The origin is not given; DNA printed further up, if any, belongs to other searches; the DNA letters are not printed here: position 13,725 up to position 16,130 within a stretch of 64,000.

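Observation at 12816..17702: Three-gene insertion between ftsZ and lpxC: HTH protein, soluble TraD/HerA-like ATPase with a novel N-terminal domain, and a large TPR protein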

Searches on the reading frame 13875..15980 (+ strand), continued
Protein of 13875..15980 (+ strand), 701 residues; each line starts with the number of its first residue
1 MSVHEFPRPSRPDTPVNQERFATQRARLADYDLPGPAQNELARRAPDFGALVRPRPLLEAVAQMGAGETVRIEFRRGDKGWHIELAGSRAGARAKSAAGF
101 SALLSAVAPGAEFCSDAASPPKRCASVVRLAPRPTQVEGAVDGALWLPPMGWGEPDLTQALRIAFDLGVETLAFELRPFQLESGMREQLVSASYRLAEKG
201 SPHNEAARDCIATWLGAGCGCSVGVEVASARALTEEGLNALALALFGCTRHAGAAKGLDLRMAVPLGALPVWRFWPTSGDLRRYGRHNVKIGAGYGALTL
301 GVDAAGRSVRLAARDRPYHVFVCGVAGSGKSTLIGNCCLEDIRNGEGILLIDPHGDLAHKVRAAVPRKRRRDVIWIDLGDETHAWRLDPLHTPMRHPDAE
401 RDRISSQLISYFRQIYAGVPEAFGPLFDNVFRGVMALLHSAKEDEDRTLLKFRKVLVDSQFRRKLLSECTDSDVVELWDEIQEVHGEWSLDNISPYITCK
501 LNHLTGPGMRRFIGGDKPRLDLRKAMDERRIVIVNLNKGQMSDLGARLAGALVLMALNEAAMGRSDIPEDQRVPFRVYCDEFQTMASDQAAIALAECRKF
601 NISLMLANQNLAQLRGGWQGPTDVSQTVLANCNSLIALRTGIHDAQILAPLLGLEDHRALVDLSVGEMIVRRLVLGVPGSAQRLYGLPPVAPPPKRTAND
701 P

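Call 28: search_protein_families(library=pfam, proteins=[L005:7819-7998:+, L007:7750-7998:+, L006:6775-7758:-, L005:10162-11160:+, L005:11157-12761:+, L005:12758-13993:+, L005:14004-15575:+, L005:4940-7627:+, L007:1533-4346:+, P0016], max_evalue=0.05)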
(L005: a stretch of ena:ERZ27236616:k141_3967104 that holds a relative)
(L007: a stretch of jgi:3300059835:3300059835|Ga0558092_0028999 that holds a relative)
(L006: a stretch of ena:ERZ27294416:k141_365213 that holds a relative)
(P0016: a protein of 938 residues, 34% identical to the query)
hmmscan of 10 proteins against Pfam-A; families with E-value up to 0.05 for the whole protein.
L005:7819-7998:+ (59 aa): 0 families

L007:7750-7998:+ (82 aa): 0 families

L006:6775-7758:- (327 aa): 0 families

L005:10162-11160:+ (332 aa): 3 families
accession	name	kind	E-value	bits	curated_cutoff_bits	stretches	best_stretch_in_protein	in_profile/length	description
PF07956.16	DUF1690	-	0.0072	17.2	29.7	1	14-88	30-99/139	Protein of Unknown function (DUF1690)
PF10506.14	USHBP1_PDZ-bd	-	0.02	15.5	24.5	1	65-106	3-44/65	Harmonin-binding protein USHBP1, PDZ-binding domain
PF15905.10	HMMR_N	-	0.045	13.6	30.1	0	63-107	71-115/330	Hyaluronan mediated motility receptor N-terminal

L005:11157-12761:+ (534 aa): 0 families

L005:12758-13993:+ (411 aa): 4 families
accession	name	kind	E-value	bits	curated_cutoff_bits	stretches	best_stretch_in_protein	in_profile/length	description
PF19993.5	DO-GTPase2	-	0.0032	17.6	27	0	147-269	71-173/226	Double-GTPase 2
PF08271.17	Zn_Ribbon_TF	-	0.0094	15.9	29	1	2-26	2-29/43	TFIIB zinc-binding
PF09723.15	Zn_ribbon_8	-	0.02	15.3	34.4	1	3-26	8-37/41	Zinc ribbon domain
PF23455.1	DUF7129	-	0.021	15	30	1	3-27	14-38/45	Domain of unknown function (DUF7129)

L005:14004-15575:+ (523 aa): 2 families
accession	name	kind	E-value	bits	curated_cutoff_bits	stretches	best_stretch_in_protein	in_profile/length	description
PF00515.34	TPR_1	-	0.039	14.2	27.8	0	215-238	4-27/34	Tetratricopeptide repeat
PF13181.12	TPR_8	-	0.043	14.5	25.7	0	213-238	2-27/34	Tetratricopeptide repeat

L005:4940-7627:+ (895 aa): 0 families

L007:1533-4346:+ (937 aa): 4 families
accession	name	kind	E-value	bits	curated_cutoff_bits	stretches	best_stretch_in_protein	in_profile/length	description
PF13847.12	Methyltransf_31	-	0.0004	20.5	27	1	51-107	7-54/145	Methyltransferase domain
PF13649.12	Methyltransf_25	-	0.0015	19.6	27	1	51-112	1-50/97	Methyltransferase domain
PF08242.18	Methyltransf_12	-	0.0043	18.2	30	1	52-124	1-63/98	Methyltransferase domain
PF23525.1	Methyltransf_36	-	0.0044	16.7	27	1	48-110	41-105/268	AprA MT2-like domain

P0016 (938 aa): 5 families
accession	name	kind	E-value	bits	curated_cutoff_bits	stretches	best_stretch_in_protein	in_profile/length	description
PF12696.13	TraG-D_C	-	1.2e-06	28.8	22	1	772-839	3-73/126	TraM recognition site of TraD and TraG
PF10412.15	TrwB_AAD_bind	-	4.8e-06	26.2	20.5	0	771-830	246-310/387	Type IV secretion-system coupling protein DNA-binding domain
PF01935.23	DUF87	-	0.0047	17.5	23.2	1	503-554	11-63/220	Helicase HerA, central domain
PF20720.3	nSTAND3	-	0.0087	16.2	27.2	1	516-574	19-72/155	Novel STAND NTPase 3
PF13401.12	AAA_22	-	0.012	16.4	27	0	516-563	7-55/130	AAA domain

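Call 41: search_solved_structures(query=A1, max_evalue=0.01, show_alignments=1)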
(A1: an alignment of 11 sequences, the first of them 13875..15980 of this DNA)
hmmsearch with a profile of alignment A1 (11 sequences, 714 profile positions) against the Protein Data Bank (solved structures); distinct sequences matched with E-value up to 0.01: 13.
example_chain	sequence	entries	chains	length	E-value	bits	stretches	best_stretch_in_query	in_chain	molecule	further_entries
1gl6_A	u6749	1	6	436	6.9e-08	34.1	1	324-369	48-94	ATPASE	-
1e9r_A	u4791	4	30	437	6.9e-08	34.1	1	324-369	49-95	CONJUGAL TRANSFER PROTEIN TRWB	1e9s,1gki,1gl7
6sz9_A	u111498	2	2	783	6.3e-06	27.7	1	311-387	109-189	IcmO (DotL)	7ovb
8xau_A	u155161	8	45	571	0.0014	20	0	605-666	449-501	ATP-binding protein | HerA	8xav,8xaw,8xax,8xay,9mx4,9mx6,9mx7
2iuu_A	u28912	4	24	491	0.0026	19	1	306-363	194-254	DNA TRANSLOCASE FTSK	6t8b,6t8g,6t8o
9c1m_M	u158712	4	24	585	0.0029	18.8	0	604-653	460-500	ATP-binding protein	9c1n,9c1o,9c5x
2iut_A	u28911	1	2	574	0.0034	18.6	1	306-363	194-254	DNA TRANSLOCASE FTSK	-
4d2i_A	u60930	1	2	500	0.004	18.4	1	299-368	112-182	HERA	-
6hc6_A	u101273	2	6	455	0.0042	18.3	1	113-231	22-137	Aminopeptidase YwaD | Aminopeptidase Y (Arg Lys Leu preference)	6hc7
6o1w_A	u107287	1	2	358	0.0057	17.9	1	289-366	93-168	DNA translocase coupling protein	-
6o1x_A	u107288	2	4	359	0.0058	17.9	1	289-366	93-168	DNA translocase coupling protein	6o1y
6o1z_A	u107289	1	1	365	0.006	17.8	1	289-366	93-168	DNA translocase coupling protein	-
8wiv_A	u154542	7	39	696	0.007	17.6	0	327-370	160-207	Helicase HerA central domain-containing protein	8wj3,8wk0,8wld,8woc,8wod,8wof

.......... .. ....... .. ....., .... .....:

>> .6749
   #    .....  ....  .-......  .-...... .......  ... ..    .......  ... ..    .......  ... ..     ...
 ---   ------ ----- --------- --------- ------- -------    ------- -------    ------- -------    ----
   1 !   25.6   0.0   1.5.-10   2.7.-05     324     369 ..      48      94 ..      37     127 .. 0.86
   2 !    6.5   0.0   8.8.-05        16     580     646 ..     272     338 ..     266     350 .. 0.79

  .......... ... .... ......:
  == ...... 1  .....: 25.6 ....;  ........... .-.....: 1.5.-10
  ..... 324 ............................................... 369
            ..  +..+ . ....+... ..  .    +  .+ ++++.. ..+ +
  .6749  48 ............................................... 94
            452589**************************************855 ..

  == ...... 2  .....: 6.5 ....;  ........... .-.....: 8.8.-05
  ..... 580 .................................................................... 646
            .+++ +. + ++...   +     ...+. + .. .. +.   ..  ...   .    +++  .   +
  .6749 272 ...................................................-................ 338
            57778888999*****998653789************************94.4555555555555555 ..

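Call 46: find_encoding_contigs(protein=P0003, flank=6000, max_places=3)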
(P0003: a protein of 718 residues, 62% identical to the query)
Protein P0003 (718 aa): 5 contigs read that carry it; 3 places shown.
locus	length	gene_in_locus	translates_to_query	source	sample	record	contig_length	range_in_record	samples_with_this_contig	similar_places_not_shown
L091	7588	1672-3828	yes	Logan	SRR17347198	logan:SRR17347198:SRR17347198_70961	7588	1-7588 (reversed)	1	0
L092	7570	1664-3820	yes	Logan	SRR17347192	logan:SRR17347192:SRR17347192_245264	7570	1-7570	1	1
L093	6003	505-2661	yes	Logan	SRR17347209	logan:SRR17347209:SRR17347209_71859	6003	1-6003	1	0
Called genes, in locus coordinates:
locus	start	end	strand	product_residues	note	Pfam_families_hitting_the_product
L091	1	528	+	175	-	?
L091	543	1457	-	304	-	-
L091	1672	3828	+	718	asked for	PF10412:TrwB_AAD_bind (faint), PF12696:TraG-D_C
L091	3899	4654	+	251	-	-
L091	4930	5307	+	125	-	PF10807:DUF2541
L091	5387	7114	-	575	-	-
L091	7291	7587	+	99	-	?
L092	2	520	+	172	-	?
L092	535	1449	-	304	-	-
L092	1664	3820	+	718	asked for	PF10412:TrwB_AAD_bind (faint), PF12696:TraG-D_C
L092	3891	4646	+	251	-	-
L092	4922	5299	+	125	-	PF10807:DUF2541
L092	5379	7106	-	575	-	-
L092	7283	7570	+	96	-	?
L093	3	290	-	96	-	?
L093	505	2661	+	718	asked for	PF10412:TrwB_AAD_bind (faint), PF12696:TraG-D_C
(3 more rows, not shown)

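Call 53: search_protein_families(library=phrogs, proteins=[window:13875-15980:+], max_evalue=0.01)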
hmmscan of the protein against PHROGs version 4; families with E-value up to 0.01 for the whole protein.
window:13875-15980:+ (701 aa): 2 families
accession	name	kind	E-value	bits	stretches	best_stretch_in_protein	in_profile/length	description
phrog_5156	-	unknown function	8e-30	104.6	1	322-646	416-728/824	-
phrog_7035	-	unknown function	0.00011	21.6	0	527-645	446-564/969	-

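Call 54: search_dna_similar(query=window:13875-15980:+, collection=phages, mode=protein, max_rows=15)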
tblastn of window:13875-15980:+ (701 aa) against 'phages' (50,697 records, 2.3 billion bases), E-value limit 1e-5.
Records with a match: 4; places in all: 4; records where one place covers at least 80% of the query: 0.
Best place of each record, by identity: <60% 4.
By first word of the organism name: Bacillus 3; Microcystis 1.
By host as written in the record: Bacillus megaterium str. ATCC 43725 2; Microcystis wesenbergii 1; Bacillus cereus 1.
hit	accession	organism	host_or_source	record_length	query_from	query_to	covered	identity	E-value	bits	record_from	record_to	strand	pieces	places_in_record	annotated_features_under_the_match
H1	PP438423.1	Microcystis phage Mwe-JY31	Microcystis wesenbergii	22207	309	613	44%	24.4%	6e-12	76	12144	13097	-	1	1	hypothetical protein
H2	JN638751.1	Bacillus phage G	Bacillus megaterium str. ATCC 43725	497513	321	649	47%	21.9%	1e-13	81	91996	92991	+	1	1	156: gp156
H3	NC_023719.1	Bacillus phage G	Bacillus megaterium str. ATCC 43725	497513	321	649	47%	21.9%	1e-13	81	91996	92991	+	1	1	156: gp156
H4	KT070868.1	Bacillus phage PBC5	Bacillus cereus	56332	322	614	42%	23.9%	3e-6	57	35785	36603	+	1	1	lipid A export ATP-binding/permease protein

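Call 55: search_dna_similar(query=window:13875-15980:+, collection=plasmids, mode=protein, max_rows=15)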
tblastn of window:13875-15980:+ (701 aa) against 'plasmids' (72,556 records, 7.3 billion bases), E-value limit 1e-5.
Records with a match: 152; places in all: 158; records where one place covers at least 80% of the query: 0.
Best place of each record, by identity: <60% 152.
By first word of the organism name: Streptomyces 75; Natrinema 11; Bacillus 10; Sulfolobus 7; Haladaptatus 7; Halalkalicoccus 5; Halomontanus 4; Haloterrigena 3; Embleya 2; Halococcus 2; and 24 more.
By predicted mobility (MOB-suite, as given by PLSDB): non-mobilizable 132; mobilizable 13; conjugative 7.
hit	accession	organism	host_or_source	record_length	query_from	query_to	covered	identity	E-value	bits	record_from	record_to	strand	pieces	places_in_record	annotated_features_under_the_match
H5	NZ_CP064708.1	Bradyrhizobium sp. 131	Acmispon strigosus,cell culture,root ...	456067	134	689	79%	35.4%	9e-65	241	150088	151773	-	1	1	type IV secretion system DNA-binding domain-containing protein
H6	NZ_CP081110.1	Sulfitobacter mediterraneus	-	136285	291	687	57%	32.0%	3e-41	170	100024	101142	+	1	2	type IV secretion system DNA-binding domain-containing protein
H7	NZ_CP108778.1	Embleya sp. NBC_00896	-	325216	292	688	57%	28.8%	5e-25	119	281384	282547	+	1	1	type IV secretory system conjugative DNA transfer family protein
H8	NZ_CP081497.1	Streptomyces sp. BHT-5-2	whole organism,plant soil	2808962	276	648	53%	28.0%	3e-24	116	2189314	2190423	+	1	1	none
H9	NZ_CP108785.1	Embleya sp. NBC_00888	-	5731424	300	676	54%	27.4%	6e-23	112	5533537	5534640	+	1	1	none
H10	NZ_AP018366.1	Streptomyces sp. SN-593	-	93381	296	688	56%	25.4%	3e-8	65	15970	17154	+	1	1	ATP/GTP-binding protein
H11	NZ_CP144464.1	Halalkalicoccus sp. FCH27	cell culture,Salt lake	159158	296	692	57%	24.9%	3e-13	81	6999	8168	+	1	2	type IV secretion system DNA-binding domain-containing protein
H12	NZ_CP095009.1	Halococcus dombrowskii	Direct from delivered sample,Rock salt ...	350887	306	700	56%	25.0%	3e-15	88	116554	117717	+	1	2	TraM recognition domain-containing protein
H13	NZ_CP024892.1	Rhodococcus ruber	cell culture,activated sludge from ...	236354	298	653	51%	27.7%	2e-18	98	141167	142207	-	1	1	DUF87 domain-containing protein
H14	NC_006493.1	Sulfolobus sp. NOB8H2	-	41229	310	679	53%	25.8%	3e-9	68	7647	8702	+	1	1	DUF87 domain-containing protein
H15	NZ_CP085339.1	Haladaptatus halobius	cell culture,saline soil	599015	319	700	54%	24.9%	2e-15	89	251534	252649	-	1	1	type IV secretion system DNA-binding domain-containing protein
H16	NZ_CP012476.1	Shouchella clausii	-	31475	318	700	55%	24.8%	1e-11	76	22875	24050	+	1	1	DUF87 domain-containing protein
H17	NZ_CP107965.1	Kitasatospora sp. NBC_00374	-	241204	310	686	54%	25.1%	2e-12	79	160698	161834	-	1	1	ATP/GTP-binding protein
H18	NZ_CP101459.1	Natrononativus amylolyticus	cell culture,sediment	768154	298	653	51%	26.4%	6e-6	57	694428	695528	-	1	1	TraM recognition domain-containing protein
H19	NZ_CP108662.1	Streptomyces anulatus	-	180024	279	635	51%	26.1%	2e-8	66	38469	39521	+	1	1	ATP/GTP-binding protein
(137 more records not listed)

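Call 56: get_annotated_region(hit=H5, flank=9000)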
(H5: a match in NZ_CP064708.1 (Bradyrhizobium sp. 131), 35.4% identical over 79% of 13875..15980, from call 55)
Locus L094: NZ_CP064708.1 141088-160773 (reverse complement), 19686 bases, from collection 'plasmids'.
description: Bradyrhizobium sp. 131 plasmid p131_1, complete sequence
organism: Bradyrhizobium sp. 131 (NCBI taxid 2782609)
taxonomy: Bacteria; Pseudomonadota; Alphaproteobacteria; Hyphomicrobiales; Nitrobacteraceae; Bradyrhizobium; Bradyrhizobium sp. 131
host: -; source: Acmispon strigosus,cell culture,root nodule; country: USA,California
typing (MOB-suite, as given by PLSDB): non-mobilizable
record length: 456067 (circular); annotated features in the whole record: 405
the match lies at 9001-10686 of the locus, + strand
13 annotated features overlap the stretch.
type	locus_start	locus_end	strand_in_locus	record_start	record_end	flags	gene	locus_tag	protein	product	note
CDS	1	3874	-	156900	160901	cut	-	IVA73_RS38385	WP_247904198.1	CHAT domain-containing protein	-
CDS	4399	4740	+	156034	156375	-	-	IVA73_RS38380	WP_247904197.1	hypothetical protein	-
CDS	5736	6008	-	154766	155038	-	-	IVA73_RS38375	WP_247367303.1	hypothetical protein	-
CDS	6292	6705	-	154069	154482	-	-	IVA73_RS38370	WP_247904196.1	hypothetical protein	-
CDS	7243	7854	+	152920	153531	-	-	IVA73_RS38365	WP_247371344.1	hypothetical protein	-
CDS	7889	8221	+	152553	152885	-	-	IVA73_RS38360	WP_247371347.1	hypothetical protein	-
CDS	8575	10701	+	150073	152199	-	-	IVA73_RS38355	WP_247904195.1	type IV secretion system DNA-binding domain-containing protein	-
CDS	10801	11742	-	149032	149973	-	-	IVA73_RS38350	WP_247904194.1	hypothetical protein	-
CDS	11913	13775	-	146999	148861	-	-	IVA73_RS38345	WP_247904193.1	CHAT domain-containing protein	-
CDS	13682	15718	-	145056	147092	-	-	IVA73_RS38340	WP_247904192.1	tetratricopeptide repeat protein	-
CDS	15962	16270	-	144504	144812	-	-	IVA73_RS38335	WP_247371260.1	hypothetical protein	-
CDS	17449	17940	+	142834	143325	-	-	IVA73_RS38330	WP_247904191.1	hypothetical protein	-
CDS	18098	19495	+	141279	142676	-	-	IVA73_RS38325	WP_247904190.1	DUF4407 domain-containing protein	-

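Call 65: find_encoding_contigs(protein=P0001, flank=8000, max_places=2)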
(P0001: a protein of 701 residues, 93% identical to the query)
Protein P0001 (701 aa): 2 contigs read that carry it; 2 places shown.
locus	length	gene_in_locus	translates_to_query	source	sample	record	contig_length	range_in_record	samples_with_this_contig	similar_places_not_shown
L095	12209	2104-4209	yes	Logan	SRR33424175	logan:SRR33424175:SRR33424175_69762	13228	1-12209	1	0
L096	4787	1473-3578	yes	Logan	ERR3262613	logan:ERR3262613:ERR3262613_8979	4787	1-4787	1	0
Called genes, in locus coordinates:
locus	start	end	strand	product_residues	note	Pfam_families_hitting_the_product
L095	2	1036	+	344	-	?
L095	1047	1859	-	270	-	-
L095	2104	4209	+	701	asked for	PF10412:TrwB_AAD_bind (faint), PF12696:TraG-D_C (weak)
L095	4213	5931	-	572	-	-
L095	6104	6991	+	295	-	PF03331:LpxC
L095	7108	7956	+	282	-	PF13428:TPR_14 (faint), PF14559:TPR_19 (faint), PF13512:TPR_18, PF13525:YfiO, PF07719:TPR_2 (faint), PF13174:TPR_6 (faint), PF13432:TPR_16 (weak)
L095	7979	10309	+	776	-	PF22745:Nlig-Ia, PF01653:DNA_ligase_aden, PF03120:OB_DNA_ligase, PF03119:DNA_ligase_ZBD (weak), PF12826:HHH_2 (weak), PF00533:BRCT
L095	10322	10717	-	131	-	PF07366:SnoaL (weak), PF12680:SnoaL_2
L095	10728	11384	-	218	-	PF04307:YdjM (weak)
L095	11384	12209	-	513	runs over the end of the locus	PF01546:Peptidase_M20, PF07687:M20_dimer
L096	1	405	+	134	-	?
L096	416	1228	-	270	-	-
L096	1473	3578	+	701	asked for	PF10412:TrwB_AAD_bind (faint), PF12696:TraG-D_C (weak)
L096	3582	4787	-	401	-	?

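Call 74: find_related_loci(query=A1, collection=metagenome_contigs, flank=10000)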
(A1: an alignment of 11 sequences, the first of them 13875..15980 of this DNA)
Query A1 (701 aa) in metagenome_contigs; peptide patterns used: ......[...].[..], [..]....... (x = any residue, [..] = any of these).
524 stretches matched a pattern; 347 encode a relative of the query (tblastn E <= 1e-3); the best 80 are kept; 80 distinct loci.
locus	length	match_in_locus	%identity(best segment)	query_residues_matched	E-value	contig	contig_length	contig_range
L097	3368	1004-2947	44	50-690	1e-166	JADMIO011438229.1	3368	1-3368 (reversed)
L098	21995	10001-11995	41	45-689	1e-121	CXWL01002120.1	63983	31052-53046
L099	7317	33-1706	44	144-689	4e-114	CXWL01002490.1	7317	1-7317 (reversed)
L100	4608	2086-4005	36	54-691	1e-104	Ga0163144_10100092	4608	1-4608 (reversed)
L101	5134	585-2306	35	107-663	5e-80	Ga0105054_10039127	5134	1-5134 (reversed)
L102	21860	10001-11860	32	70-649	1e-78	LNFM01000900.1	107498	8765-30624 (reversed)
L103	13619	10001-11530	37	172-657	6e-77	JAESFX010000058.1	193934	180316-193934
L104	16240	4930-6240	36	199-656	2e-76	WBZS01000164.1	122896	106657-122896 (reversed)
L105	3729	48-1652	34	129-649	1e-76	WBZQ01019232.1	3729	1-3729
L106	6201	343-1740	37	232-689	4e-75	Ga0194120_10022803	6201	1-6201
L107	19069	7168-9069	32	90-689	2e-72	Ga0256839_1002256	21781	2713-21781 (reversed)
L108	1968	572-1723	34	309-688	1e-73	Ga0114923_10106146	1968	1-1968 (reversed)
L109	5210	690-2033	35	203-645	6e-70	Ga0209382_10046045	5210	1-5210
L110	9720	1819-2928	35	307-671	6e-70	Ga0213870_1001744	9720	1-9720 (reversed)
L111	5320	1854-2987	34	308-690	5e-70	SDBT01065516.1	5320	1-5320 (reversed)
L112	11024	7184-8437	41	238-650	3e-69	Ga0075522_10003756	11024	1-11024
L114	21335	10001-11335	36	211-649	3e-68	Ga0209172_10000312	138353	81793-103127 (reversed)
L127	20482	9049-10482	32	211-678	1e-65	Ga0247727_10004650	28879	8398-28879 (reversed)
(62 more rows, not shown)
